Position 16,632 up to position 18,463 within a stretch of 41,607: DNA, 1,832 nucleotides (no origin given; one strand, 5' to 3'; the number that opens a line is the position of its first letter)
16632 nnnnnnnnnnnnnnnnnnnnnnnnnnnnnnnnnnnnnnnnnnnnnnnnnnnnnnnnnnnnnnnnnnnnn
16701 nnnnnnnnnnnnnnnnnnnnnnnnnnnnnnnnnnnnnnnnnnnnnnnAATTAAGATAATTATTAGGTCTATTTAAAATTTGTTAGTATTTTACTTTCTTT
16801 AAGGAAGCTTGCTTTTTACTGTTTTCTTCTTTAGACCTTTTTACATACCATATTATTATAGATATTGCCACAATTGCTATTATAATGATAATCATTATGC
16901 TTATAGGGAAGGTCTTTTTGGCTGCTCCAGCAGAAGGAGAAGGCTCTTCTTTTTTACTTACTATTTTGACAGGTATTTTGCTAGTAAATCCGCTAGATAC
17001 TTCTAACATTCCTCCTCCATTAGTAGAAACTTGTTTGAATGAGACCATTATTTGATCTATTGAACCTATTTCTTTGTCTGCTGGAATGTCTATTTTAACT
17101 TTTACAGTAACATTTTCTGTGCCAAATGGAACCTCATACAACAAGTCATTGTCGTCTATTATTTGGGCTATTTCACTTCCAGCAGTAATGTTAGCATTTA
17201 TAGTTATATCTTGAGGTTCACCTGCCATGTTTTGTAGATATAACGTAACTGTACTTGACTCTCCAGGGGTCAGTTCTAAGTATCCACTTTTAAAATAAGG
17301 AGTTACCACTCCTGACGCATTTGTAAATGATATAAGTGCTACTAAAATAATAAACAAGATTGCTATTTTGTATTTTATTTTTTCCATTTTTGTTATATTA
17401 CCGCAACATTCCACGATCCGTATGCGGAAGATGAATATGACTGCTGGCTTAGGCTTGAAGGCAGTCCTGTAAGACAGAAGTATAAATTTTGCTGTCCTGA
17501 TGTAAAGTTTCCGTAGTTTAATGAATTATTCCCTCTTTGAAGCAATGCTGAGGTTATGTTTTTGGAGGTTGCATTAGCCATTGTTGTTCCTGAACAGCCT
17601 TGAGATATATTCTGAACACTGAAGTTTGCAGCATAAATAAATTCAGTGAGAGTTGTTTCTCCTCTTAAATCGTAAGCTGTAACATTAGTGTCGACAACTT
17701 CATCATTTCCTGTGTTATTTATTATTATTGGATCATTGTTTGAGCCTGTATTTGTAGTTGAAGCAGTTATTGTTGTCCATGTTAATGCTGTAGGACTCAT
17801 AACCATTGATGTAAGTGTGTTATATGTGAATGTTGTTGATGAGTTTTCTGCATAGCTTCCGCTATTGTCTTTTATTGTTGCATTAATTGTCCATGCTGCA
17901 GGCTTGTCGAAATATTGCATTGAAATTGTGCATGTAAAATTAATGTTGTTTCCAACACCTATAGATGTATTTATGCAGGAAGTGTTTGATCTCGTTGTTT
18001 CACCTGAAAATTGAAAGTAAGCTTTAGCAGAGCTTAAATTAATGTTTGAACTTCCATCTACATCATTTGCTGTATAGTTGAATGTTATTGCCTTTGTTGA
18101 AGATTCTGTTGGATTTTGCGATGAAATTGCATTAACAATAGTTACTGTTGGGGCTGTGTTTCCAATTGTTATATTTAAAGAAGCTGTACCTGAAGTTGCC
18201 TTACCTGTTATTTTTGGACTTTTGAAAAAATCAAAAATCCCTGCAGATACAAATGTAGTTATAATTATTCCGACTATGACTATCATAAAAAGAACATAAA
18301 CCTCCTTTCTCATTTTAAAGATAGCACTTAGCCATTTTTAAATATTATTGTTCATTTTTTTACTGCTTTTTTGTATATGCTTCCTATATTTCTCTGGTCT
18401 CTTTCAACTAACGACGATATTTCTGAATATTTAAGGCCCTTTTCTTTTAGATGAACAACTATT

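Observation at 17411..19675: Mosaic duplication: a free secreted copy of the membrane-proximal ectodomain of the 1521-aa protein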

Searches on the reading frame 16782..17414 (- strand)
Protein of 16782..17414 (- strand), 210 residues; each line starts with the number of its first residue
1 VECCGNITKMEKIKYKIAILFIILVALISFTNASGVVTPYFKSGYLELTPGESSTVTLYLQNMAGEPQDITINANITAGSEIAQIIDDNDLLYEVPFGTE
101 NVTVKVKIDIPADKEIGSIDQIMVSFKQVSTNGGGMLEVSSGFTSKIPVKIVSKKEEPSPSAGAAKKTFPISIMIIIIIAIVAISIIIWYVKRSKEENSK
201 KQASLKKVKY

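Call 5: search_protein_families(library=pfam, proteins=[window:16782-17414:-], max_evalue=0.1)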
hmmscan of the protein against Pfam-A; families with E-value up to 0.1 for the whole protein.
window:16782-17414:- (210 aa): 2 families
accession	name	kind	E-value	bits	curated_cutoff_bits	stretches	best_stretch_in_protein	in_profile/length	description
PF17410.7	Stevor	-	0.0022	18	25.4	1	155-196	222-263/275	Subtelomeric Variable Open Reading frame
PF25184.1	YxzE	-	0.085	14.3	40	0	173-204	3-34/65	YxzE-like putative bacteriocin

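Call 30: search_protein_families(library=ncbifam, proteins=[window:16782-17387:-], max_evalue=0.1)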
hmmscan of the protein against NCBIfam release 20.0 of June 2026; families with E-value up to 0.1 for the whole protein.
window:16782-17387:- (201 aa): 4 families
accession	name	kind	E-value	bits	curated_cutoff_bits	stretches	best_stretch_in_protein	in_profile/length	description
NF045849.1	ICE_MMCAP2_0565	equivalog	0.0063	16.2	40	1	160-200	14-57/80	Mbov_0395 family pilin-like conjugal transfer protein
TIGR01478.1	STEVOR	paralog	0.0094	15.2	166.65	1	145-188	251-297/308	STEVOR family variant surface protein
NF011798.0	PRK15263.1-4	equivalog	0.022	14.6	372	1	57-90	33-66/204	fimbrial protein StaE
NF005435.1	PRK07021.1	equivalog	0.083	12.7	131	0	156-196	5-46/157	flagellar basal body-associated protein FliL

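Call 72: search_protein_families(library=pfam, alignment_id=A4, max_evalue=1)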
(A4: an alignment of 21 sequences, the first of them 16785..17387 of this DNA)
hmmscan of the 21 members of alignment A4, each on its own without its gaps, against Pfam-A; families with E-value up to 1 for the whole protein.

A. member 1, window:16785-17387:- (201 aa): 4 families
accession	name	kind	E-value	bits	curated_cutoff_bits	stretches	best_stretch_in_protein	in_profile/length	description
PF17410.7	Stevor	-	0.002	18.1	25.4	1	145-187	220-263/275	Subtelomeric Variable Open Reading frame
PF25184.1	YxzE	-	0.081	14.4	40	1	164-195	3-34/65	YxzE-like putative bacteriocin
PF10717.14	ODV-E18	-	0.093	13.1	28.1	0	163-190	25-53/87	Occlusion-derived virus envelope protein ODV-E18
PF16118.10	DUF4834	-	0.2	13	27.8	0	164-186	7-29/99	Domain of unknown function (DUF4834)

B. families by the number of members that match (of 21 scanned): 46 families (the first 25 are shown)
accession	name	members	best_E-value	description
PF06030.18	WxLIP_PGBD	6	8.8e-05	WxL Interacting Protein, peptidoglycan binding domain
PF23619.1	Ig_VWA7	5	0.00033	VWA7 Ig-like domain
PF18368.7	Ig_GlcNase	5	0.0011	Exo-beta-D-glucosaminidase Ig-fold domain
PF11614.14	FixG_C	4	0.0011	IG-like fold at C-terminal of FixG, putative oxidoreductase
PF00746.26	Gram_pos_anchor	4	0.0057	LPXTG cell wall anchor motif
PF10661.14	EssA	3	0.021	WXG100 protein secretion system (Wss), protein EssA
PF10633.15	NPCBM_assoc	2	0.00084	NPCBM-associated, NEW3 domain of alpha-galactosidase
PF14143.11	YrhC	2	0.074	YrhC-like protein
PF25184.1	YxzE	2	0.081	YxzE-like putative bacteriocin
PF20088.4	DUF6480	2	0.21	Family of unknown function (DUF6480)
PF14016.12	DUF4232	2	0.22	Domain of unknown function (DUF4232)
PF17410.7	Stevor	1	0.002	Subtelomeric Variable Open Reading frame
PF13273.12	DUF4064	1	0.0093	Protein of unknown function (DUF4064)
PF14264.12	Glucos_trans_II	1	0.012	Glucosyl transferase GtrII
PF05795.16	Plasmodium_Vir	1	0.012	Plasmodium vivax Vir protein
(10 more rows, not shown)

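Call 73: search_solved_structures(query=A4, max_evalue=5)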
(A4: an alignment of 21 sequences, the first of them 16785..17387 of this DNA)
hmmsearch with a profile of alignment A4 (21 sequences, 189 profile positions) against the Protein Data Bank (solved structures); distinct sequences matched with E-value up to 5: 8.
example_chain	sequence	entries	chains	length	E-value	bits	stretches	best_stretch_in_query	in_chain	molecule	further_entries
9d26_A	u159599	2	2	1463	0.042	16.5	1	140-186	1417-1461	HmuS heme dechelatase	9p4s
7xn9_A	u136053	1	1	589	0.49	13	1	8-34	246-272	Somatostatin receptor type 2,Endo-1,4-beta-xylanase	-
2j5l_A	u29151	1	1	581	0.7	12.5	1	132-186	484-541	APICAL MEMBRANE ANTIGEN 1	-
8e22_X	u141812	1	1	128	1.1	11.9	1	68-105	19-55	Vacuolar protein sorting-associated protein 37A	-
2lk9_A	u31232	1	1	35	2.1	11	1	161-186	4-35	Bone marrow stromal antigen 2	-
6b87_A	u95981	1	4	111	3.3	10.3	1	158-182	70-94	TMHC2_E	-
8qag_A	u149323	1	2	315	3.7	10.1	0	135-179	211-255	sc-CC-6-95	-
7jhj_R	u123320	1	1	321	3.8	10.1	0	153-180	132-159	BILF1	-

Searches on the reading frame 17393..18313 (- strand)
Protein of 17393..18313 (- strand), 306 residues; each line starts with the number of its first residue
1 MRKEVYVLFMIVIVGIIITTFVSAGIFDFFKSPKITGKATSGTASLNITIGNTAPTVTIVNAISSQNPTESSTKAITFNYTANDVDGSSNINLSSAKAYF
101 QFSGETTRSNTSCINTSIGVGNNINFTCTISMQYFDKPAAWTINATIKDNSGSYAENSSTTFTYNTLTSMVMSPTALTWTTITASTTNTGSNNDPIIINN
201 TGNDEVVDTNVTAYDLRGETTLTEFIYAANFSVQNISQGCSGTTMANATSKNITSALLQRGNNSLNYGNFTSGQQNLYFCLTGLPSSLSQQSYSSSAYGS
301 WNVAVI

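Call 5: search_protein_families(library=pfam, proteins=[window:17393-18313:-], max_evalue=0.1)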
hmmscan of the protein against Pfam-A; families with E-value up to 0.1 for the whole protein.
window:17393-18313:- (306 aa): 0 families

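Call 14: find_homologous_proteins(query=window:17393-18313:-, max_evalue=0.001)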
Query window:17393-18313:- (306 aa): 257 proteins with E <= 0.001 among 1749 candidates; the best 120 are listed.
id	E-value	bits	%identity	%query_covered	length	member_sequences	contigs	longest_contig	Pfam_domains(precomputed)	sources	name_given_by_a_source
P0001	1.8e-187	639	100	100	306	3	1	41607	-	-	-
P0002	1.7e-128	446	68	100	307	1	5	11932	-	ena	-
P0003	2.9e-120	419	65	100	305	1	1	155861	-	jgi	jgi:hypothetical protein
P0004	6.5e-115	401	63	100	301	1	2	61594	-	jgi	jgi:hypothetical protein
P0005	1.2e-114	400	66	98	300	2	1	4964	-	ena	-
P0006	1.0e-113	397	68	91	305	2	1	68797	-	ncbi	ncbi:MAG: hypothetical protein AABW51_03380 [Nanoarchaeota archaeon]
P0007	3.7e-112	392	62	100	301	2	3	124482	-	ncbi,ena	ncbi:MAG: hypothetical protein AABW50_01965 [Nanoarchaeota archaeon]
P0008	1.0e-108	381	62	97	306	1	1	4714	-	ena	-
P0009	7.4e-108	378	61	99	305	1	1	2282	-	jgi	-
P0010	1.6e-107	377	63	100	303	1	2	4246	-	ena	-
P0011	2.1e-106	373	60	99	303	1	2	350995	-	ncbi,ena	-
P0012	3.5e-106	372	62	89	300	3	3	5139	-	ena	-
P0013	8.3e-106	371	60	100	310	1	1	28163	-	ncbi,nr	ncbi:MAG: hypothetical protein NTW17_03280 [Candidatus Pacearchaeota archaeon]|nr:hypothetical prote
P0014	5.0e-105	369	62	98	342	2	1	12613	-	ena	-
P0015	1.6e-104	367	59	100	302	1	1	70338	-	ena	-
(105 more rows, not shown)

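Call 16: find_related_loci(query=A1, collection=genome_contigs, flank=10000)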
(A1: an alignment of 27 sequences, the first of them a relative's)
Query A1 (306 aa) in genome_contigs; peptide patterns used: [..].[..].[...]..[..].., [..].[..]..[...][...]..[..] (x = any residue, [..] = any of these).
599 stretches matched a pattern (row limit reached: there are more); 35 encode a relative of the query (tblastn E <= 1e-3); 34 distinct loci.
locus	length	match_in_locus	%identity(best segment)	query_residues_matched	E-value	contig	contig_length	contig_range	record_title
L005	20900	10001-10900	59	8-306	3e-110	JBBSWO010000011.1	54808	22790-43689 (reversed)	MAG: Nanoarchaeota archaeon isolate H41-bin116_1 H41_bin116_1_000000000011, whole genome shotgun sequence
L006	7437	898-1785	57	2-297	2e-98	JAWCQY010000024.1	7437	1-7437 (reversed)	MAG: Candidatus Pacearchaeota archaeon isolate JZ-2_201907_bins_3 JZ-2_201907_bins_3_scaffold_27, whole genome shotgun s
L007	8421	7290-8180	54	1-301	3e-97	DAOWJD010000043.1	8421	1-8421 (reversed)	MAG TPA_asm: Nanoarchaeota archaeon isolate CSMAG_2060 CSMAG_2060_k141_3063101_length_8421_cov_26.0006, whole genome sho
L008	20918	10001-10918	55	2-306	1e-96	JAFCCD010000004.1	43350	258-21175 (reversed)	MAG: Nanoarchaeota archaeon isolate AB_1215_Bin_163 AB_1215_Bin_163.fna_scaffold_1820, whole genome shotgun sequence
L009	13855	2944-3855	53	1-305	1e-95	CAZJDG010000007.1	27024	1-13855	MAG TPA_asm: Candidatus Woesearchaeota archaeon isolate binchicken_co85_60 genome assembly, contig: NODE_1060_length_270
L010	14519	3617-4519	51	2-306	1e-90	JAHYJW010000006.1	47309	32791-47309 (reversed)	MAG: Patescibacteria group bacterium isolate KA32 NODE_448_length_47309_cov_11.223733, whole genome shotgun sequence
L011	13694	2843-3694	53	21-306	5e-85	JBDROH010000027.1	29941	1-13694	MAG: archaeon isolate MEGAHIT-group-1.942 k141_821597, whole genome shotgun sequence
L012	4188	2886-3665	51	50-306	3e-82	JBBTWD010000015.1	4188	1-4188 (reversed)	MAG: Patescibacteria group bacterium isolate H43-bin018_1 H43_bin018_1_000000000015, whole genome shotgun sequence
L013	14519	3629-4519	45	2-305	4e-77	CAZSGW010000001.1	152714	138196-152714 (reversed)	MAG TPA_asm: Candidatus Woesearchaeota archaeon isolate SRP332253_co1_145 genome assembly, contig: NODE_59_length_152714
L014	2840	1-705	53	75-306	4e-77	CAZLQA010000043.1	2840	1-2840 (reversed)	MAG TPA_asm: Candidatus Woesearchaeota archaeon isolate SRP050083_co1_286 genome assembly, contig: NODE_26213_length_284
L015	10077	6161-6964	48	35-305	2e-72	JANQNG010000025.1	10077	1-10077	MAG: Candidatus Nanoarchaeia archaeon isolate PL23a_bin.67 k99_2861818, whole genome shotgun sequence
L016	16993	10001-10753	50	52-306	1e-66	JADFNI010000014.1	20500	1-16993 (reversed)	MAG: Nanoarchaeota archaeon isolate B62T1B5 B62T1B5_NODE2241, whole genome shotgun sequence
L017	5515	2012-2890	42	2-305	2e-65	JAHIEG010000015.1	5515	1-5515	MAG: Nanoarchaeota archaeon isolate KR11_0.1_MetaG.mb.112 KR11_0.1_MetaG.mb.112_k141_930550, whole genome shotgun sequen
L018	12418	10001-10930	43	18-305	1e-60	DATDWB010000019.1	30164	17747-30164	MAG TPA_asm: Candidatus Nanoarchaeia archaeon isolate SMAG_U8099 k141_2284482, whole genome shotgun sequence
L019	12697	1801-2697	39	9-306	7e-59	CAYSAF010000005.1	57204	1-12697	MAG TPA_asm: Candidatus Woesearchaeota archaeon isolate binchicken_co266_186 genome assembly, contig: NODE_1128_length_5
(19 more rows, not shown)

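Call 30: search_protein_families(library=ncbifam, proteins=[window:17393-18313:-], max_evalue=0.1)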
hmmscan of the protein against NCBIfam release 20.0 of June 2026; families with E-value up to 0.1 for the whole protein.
window:17393-18313:- (306 aa): 1 family
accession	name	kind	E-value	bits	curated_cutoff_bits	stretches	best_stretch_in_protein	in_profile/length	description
NF005160.0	PRK06635.2-4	equivalog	0.03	13.1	657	1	167-221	71-125/392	aspartate kinase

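Call 31: predict_structure(alignment_id=A1)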
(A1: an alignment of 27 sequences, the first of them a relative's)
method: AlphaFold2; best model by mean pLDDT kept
length: 306 residues; sequences in the alignment: 27
mean_pLDDT: 85.6   pTM: 0.69
mean pLDDT of the five models: 85.6, 85.4, 81.4, 80.6, 73.4
residues with pLDDT >= 90: 156; 70-90: 106; 50-70: 38; < 50: 6
segments of 3 or more residues with pLDDT < 50: 37-39
pLDDT, mean of each block of 10 residues (from residue 1): 79 87 68 52 63 89 94 93 92 95 92 80 93 93 96 94 92 87 89 88 83 95 94 87 92 76 61 83 90 91 88
secondary structure, 60 per line:
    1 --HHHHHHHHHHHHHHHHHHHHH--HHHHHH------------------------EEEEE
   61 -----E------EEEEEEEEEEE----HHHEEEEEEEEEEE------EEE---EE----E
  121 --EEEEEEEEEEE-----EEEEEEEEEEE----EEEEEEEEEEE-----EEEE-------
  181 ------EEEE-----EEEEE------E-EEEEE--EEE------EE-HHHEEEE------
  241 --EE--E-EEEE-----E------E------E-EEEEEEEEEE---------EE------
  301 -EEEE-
elements in order: H3-23 H26-31 E56-60 E73-83 E91-101 E108-110 E123-133 E139-149 E154-164 E170-173 E187-190 E196-200 E209-213 E216-218 E231-234 E249-252 E274-283 E302-305

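Call 33: fold_search(model_id=the predicted structure, library=pdb)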
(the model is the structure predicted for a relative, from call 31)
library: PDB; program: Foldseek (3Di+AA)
matches with E <= 10: 1882; with E <= 0.001: 36
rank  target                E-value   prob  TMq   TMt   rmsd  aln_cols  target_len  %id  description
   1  7vyr_B                1.6e-04  0.99  0.21  0.28  16.4       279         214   10  Crystal structure of SARS-CoV-2 Spike RBD in complex with the D27 neutralizing antibody Fab fragment (released 2022-03-02)
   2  7myt_B                2.6e-04  0.99  0.22  0.30  18.9       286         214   11  Crystal Structure of HPV L1-directed B25.M05 Fab (released 2022-11-09)
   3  6dc3_L                2.7e-04  0.99  0.21  0.29  18.4       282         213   11  RSV prefusion F bound to RSD5 Fab (released 2019-07-10)
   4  4ouo                  2.8e-04  0.97  0.20  0.25  17.8       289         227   11  anti-Bla g 1 scFv (released 2014-03-05)
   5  6cbj_L                3.0e-04  0.99  0.23  0.31  13.3       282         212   12  Crystal Structure of DH270.3 Fab in complex with Man9 (released 2018-02-21)
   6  7l5b_L                3.0e-04  0.99  0.22  0.29  13.2       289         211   11  Crystallographic structure of neutralizing antibody 2-15 in complex with SARS-CoV-2 spike receptor-binding Domain (RBD (released 2021-02-10)
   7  7wc0_B                3.2e-04  0.97  0.20  0.27  14.3       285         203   10  Crystal structure of Fab region of TAU-2212 neutralizing SARS-CoV-2 (released 2022-08-10)
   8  6vtu_L                3.3e-04  0.99  0.23  0.30  14.0       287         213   11  DH717.1 Fab monomer in complex with man9 glycan (released 2020-12-30)
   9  7zjl_g                3.3e-04  0.99  0.22  0.29  16.1       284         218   10  Delta SARS-CoV-2 spike protein in complex with REGN10987 Fab homologue. (released 2023-04-19)
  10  2bzd_A                3.5e-04  1.00  0.26  0.14  16.4       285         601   12  Galactose recognition by the carbohydrate-binding module of a bacterial sialidase. (released 2005-08-19)
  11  9i4d_L                3.7e-04  0.97  0.20  0.27  13.8       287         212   10  Structure of anti-EV71 human monoclonal antibody 17-2-2B Fab (released 2026-02-04)
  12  6w52_L                4.1e-04  0.99  0.23  0.30  13.4       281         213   11  Prefusion RSV F bound by neutralizing antibody RSB1 (released 2020-11-11)
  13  6wty_F                4.1e-04  0.99  0.22  0.29  15.0       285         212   10  Plasmodium vivax reticulocyte binding protein 2b (PvRBP2b) bound to human monoclonal antibody 253245 (released 2021-01-27)
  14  6q0e_L                4.3e-04  0.97  0.22  0.28  13.7       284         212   11  Inferred precursor (UCA) of the human antibody lineage 652 in complex with influenza hemagglutinin head domain of A/Be (released 2019-12-18)
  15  4kkp_B                4.3e-04  0.92  0.20  0.24  20.8       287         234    6  Crystal structure of Vibrio cholerae RbmA (crystal form 2) (released 2013-05-22)
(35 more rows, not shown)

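Call 34: list_cluster_members(proteins=[window:17393-18313:-, window:18352-22917:-])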
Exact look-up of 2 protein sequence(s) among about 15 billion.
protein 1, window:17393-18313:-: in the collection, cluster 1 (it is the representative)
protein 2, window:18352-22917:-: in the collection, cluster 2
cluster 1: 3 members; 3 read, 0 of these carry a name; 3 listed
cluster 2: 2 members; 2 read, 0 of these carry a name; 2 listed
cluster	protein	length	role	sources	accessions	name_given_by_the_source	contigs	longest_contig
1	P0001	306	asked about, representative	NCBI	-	-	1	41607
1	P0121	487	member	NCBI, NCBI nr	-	-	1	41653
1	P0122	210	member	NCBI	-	-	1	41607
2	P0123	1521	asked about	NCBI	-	-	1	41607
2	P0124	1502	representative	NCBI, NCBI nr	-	-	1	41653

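Call 36: find_encoding_contigs(protein=P0124, flank=10000, max_places=4)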
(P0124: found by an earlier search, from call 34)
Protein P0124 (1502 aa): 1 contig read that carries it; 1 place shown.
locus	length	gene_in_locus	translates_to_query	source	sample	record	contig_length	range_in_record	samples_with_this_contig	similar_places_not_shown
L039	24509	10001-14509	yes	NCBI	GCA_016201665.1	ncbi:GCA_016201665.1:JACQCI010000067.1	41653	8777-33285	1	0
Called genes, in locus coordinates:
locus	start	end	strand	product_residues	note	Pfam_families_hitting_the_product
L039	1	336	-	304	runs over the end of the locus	PF00890:FAD_binding_2 (weak), PF01134:GIDA (faint), PF01266:DAO (faint), PF01494:FAD_binding_3 (faint), PF01946:Thi4 (faint), PF07992:Pyr_redox_2, PF13738:Pyr_redox_3, PF00070:Pyr_redox, +4 more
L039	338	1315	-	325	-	PF00044:Gp_dh_N, PF02800:Gp_dh_C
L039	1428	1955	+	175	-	-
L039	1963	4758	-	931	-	PF00133:tRNA-synt_1, PF01406:tRNA-synt_1e (faint), PF09334:tRNA-synt_1g, PF13603:tRNA-synt_1_2, PF00133:tRNA-synt_1, PF09334:tRNA-synt_1g (weak), PF08264:Anticodon_1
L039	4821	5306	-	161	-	-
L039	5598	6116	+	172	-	PF02778:tRNA_int_endo_N, PF01974:tRNA_int_endo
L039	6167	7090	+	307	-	-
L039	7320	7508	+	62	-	PF00833:Ribosomal_S17e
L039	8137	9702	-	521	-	PF00587:tRNA-synt_2b, PF03129:HGTP_anticodon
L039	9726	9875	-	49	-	-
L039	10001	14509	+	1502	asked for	PF08281:Sigma70_r4_2 (faint)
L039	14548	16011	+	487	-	-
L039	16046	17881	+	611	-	PF22067:Cep192_D3 (weak)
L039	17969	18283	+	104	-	-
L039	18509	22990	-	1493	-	PF19077:Big_13 (faint), PF21868:GbpA_D3 (faint), PF17957:Big_7 (weak)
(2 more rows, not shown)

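Call 53: search_solved_structures(query=A1, max_evalue=1)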
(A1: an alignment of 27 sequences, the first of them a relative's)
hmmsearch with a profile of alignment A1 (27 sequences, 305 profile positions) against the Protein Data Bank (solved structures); distinct sequences matched with E-value up to 1: 6.
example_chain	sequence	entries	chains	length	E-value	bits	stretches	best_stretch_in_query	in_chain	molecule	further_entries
5wjm_A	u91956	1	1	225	0.054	15.9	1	45-104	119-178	Cadherin-23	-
7t80_A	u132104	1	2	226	0.059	15.7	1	45-104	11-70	Cadherin-23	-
8d0y_D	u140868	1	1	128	0.3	13.4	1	242-288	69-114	35O22scFv Heavy Chain Variable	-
6mtj_D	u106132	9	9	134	0.33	13.3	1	242-288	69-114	35O22 scFv heavy chain portion | 35O22 scFv heavy chain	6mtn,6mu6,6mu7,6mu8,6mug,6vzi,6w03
6ck9_D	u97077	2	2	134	0.4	13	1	242-288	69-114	35O22 scFv heavy chain portion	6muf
6nm6_D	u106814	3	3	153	0.43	12.9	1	242-288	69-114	35O22 scFv heavy chain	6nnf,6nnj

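Call 74: search_protein_families(library=pfam, alignment_id=A1, max_evalue=10)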
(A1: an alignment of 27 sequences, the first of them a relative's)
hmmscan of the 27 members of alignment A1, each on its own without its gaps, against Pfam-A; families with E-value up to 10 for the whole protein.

A. member 1, P0001 (306 aa): 2 families
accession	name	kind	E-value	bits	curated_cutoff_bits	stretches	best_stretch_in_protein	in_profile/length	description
PF16680.11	Ig_4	-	0.13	13.2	30.1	1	240-285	8-49/71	T-cell surface glycoprotein CD3 delta chain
PF13624.11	SurA_N_3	-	0.2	11.9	27.2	1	1-34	5-38/162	SurA-like N-terminal domain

B. families by the number of members that match (of 27 scanned): 18 families
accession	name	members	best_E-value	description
PF01917.21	Arch_flagellin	3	0.0078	Archaebacterial flagellin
PF18911.6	PKD_4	3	0.057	PKD domain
PF14230.11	DUF4333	2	0.031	Domain of unknown function (DUF4333)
PF25551.1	DUF7929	2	0.083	Domain of unknown function (DUF7929)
PF23033.1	DUF7034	1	0.0025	Domain of unknown function (DUF7034)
PF09622.15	DUF2391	1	0.02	Putative integral membrane protein (DUF2391)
PF16411.10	SusF_SusE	1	0.028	Outer membrane protein SusF_SusE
PF06585.17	JHBP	1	0.03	Haemolymph juvenile hormone binding protein (JHBP)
PF22091.2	DUF6941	1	0.084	Family of unknown function (DUF6941)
PF14091.12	DUF4269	1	0.11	Domain of unknown function (DUF4269)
PF01483.27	P_proprotein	1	0.11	Proprotein convertase P-domain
PF16680.11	Ig_4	1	0.13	T-cell surface glycoprotein CD3 delta chain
PF01883.24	FeS_assembly_P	1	0.15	Iron-sulfur cluster assembly protein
PF13624.11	SurA_N_3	1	0.2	SurA-like N-terminal domain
PF20622.4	Big_15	1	1.3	Bacterial Ig domain (Big_16)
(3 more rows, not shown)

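Call 75: search_protein_families(library=pfam, proteins=[L005:10931-11479:+, L006:1849-2427:+, L008:10934-11482:+, L009:3869-4462:+, L010:4575-5153:+, L011:3705-4292:+, L013:4528-5088:+, L014:719-1291:+, L015:6972-7562:+, L016:12167-12730:+], max_evalue=0.05)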
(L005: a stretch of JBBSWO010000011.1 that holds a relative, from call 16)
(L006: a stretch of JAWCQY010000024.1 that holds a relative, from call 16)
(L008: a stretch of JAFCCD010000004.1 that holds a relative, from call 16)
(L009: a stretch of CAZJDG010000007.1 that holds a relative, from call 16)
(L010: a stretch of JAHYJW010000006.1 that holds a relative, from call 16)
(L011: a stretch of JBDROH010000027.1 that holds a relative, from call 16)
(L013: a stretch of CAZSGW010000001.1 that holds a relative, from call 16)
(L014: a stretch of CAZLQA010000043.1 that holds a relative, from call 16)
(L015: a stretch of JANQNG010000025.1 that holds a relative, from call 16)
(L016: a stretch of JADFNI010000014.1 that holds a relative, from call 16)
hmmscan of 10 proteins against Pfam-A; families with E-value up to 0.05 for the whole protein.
L005:10931-11479:+ (183 aa): 3 families
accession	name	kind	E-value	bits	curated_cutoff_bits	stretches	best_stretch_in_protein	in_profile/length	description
PF06030.18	WxLIP_PGBD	-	8.8e-05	23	27.3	1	27-69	16-55/121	WxL Interacting Protein, peptidoglycan binding domain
PF18368.7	Ig_GlcNase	-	0.0044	17.6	26.3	1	25-55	62-92/105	Exo-beta-D-glucosaminidase Ig-fold domain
PF23619.1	Ig_VWA7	-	0.0068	17.1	27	1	35-101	10-76/104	VWA7 Ig-like domain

L006:1849-2427:+ (193 aa): 1 family
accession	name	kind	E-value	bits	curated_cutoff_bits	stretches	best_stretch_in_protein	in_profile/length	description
PF14264.12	Glucos_trans_II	-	0.012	15.2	30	1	133-193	205-270/317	Glucosyl transferase GtrII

L008:10934-11482:+ (183 aa): 2 families
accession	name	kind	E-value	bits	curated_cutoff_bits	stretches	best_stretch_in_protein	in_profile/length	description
PF06030.18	WxLIP_PGBD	-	0.00011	22.7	27.3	1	32-83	15-63/121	WxL Interacting Protein, peptidoglycan binding domain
PF18368.7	Ig_GlcNase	-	0.0011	19.5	26.3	1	31-62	62-93/105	Exo-beta-D-glucosaminidase Ig-fold domain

L009:3869-4462:+ (198 aa): 0 families

L010:4575-5153:+ (193 aa): 1 family
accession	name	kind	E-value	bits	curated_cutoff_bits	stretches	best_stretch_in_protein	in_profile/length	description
PF23619.1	Ig_VWA7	-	0.012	16.2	27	1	45-114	11-76/104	VWA7 Ig-like domain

L011:3705-4292:+ (196 aa): 0 families

L013:4528-5088:+ (187 aa): 2 families
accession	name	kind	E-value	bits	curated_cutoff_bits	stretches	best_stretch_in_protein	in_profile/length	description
PF05795.16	Plasmodium_Vir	-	0.012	15.6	28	1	107-187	260-340/377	Plasmodium vivax Vir protein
PF22852.1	SoxE_N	-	0.026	14.8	27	0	140-169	2-30/48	Sulfocyanin, N-terminal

L014:719-1291:+ (191 aa): 2 families
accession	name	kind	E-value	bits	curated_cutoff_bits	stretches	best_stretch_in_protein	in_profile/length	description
PF06030.18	WxLIP_PGBD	-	0.038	14.5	27.3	0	33-72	15-51/121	WxL Interacting Protein, peptidoglycan binding domain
PF00746.26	Gram_pos_anchor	-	0.046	14.1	20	0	155-183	15-40/43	LPXTG cell wall anchor motif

L015:6972-7562:+ (197 aa): 0 families

L016:12167-12730:+ (188 aa): 1 family
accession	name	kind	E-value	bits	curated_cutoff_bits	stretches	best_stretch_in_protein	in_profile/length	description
PF11614.14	FixG_C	-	0.0081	16.8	25.6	1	50-119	36-102/119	IG-like fold at C-terminal of FixG, putative oxidoreductase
